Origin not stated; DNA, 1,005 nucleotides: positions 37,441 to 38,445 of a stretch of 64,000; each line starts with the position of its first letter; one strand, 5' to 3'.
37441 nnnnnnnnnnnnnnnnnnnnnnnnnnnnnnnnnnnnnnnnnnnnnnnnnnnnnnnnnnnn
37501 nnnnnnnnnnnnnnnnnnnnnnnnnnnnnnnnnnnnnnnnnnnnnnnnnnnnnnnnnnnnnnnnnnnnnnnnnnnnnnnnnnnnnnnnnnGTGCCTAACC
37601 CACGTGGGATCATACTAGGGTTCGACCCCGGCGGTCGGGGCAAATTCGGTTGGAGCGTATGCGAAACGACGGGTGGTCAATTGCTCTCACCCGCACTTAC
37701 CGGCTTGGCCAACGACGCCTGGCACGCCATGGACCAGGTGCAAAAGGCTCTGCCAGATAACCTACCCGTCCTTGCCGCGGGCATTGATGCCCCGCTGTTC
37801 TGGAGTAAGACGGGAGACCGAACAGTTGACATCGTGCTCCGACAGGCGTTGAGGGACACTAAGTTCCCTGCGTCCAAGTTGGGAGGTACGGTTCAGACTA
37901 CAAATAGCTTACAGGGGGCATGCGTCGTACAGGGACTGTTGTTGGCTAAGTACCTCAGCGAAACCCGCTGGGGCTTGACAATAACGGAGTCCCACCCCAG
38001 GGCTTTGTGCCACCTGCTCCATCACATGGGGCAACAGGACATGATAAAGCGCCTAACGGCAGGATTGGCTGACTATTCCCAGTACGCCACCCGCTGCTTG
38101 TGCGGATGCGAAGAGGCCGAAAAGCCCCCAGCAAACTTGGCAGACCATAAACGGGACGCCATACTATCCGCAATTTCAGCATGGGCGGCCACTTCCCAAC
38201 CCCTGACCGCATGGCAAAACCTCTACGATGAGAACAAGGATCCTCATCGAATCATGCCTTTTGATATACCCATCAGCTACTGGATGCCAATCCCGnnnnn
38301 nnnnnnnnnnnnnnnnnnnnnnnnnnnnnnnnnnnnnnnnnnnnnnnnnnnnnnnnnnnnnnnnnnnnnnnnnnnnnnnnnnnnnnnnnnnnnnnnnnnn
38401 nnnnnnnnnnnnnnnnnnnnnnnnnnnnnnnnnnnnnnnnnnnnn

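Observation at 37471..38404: A group II intron carries a second, non-maturase gene (DUF429-like RNase H-fold protein)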

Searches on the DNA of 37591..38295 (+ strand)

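Call 23: search_rna_families(sources=[L001, L002, L003, L004, L005, L006, L007], threshold=gathering)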
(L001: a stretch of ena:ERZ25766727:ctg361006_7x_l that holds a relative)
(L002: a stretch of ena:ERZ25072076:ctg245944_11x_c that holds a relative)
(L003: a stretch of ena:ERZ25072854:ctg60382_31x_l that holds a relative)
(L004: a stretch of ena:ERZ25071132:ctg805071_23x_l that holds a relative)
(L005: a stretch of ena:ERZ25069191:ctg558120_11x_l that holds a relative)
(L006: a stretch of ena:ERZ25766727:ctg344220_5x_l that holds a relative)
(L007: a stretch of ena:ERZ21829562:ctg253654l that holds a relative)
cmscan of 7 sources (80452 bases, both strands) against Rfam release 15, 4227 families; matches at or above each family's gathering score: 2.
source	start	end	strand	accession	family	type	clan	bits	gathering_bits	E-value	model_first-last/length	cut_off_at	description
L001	5812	5910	+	RF00029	Intron_gpII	Intron;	-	65.6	40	1.5e-10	1-77/77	no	Group II catalytic intron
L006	6829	6927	+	RF00029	Intron_gpII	Intron;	-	54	40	1e-07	1-77/77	no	Group II catalytic intron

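Call 33: search_rna_families(sources=[L008, L009, L015, L024, L026, L029, L010, L012, L013, L016, L017, L018, L019, L020, L021], threshold=gathering)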
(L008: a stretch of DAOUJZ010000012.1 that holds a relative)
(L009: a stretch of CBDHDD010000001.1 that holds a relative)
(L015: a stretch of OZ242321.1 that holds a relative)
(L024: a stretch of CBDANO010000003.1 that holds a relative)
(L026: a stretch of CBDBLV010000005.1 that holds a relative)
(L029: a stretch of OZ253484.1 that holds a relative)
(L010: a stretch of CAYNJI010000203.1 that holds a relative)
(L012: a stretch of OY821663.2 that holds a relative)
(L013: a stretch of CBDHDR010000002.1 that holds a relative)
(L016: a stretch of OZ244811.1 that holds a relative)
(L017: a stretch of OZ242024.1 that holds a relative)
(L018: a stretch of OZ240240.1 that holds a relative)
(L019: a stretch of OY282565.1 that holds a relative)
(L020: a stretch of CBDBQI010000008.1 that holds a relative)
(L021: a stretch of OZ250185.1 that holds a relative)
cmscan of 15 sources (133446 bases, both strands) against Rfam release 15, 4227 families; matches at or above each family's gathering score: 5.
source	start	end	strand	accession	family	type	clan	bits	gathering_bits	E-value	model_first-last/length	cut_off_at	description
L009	5315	5413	+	RF00029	Intron_gpII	Intron;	-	67.7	40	7.5e-11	1-77/77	no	Group II catalytic intron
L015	5243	5341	+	RF00029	Intron_gpII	Intron;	-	67.7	40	7.6e-11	1-77/77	no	Group II catalytic intron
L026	5255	5353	+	RF00029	Intron_gpII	Intron;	-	61.6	40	2.3e-09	1-77/77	no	Group II catalytic intron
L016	4133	4219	+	RF00005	tRNA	Gene; tRNA;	CL00001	54.8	29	9.7e-09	1-71/71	no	tRNA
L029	5252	5350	+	RF00029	Intron_gpII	Intron;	-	41.9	40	0.00016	1-77/77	no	Group II catalytic intron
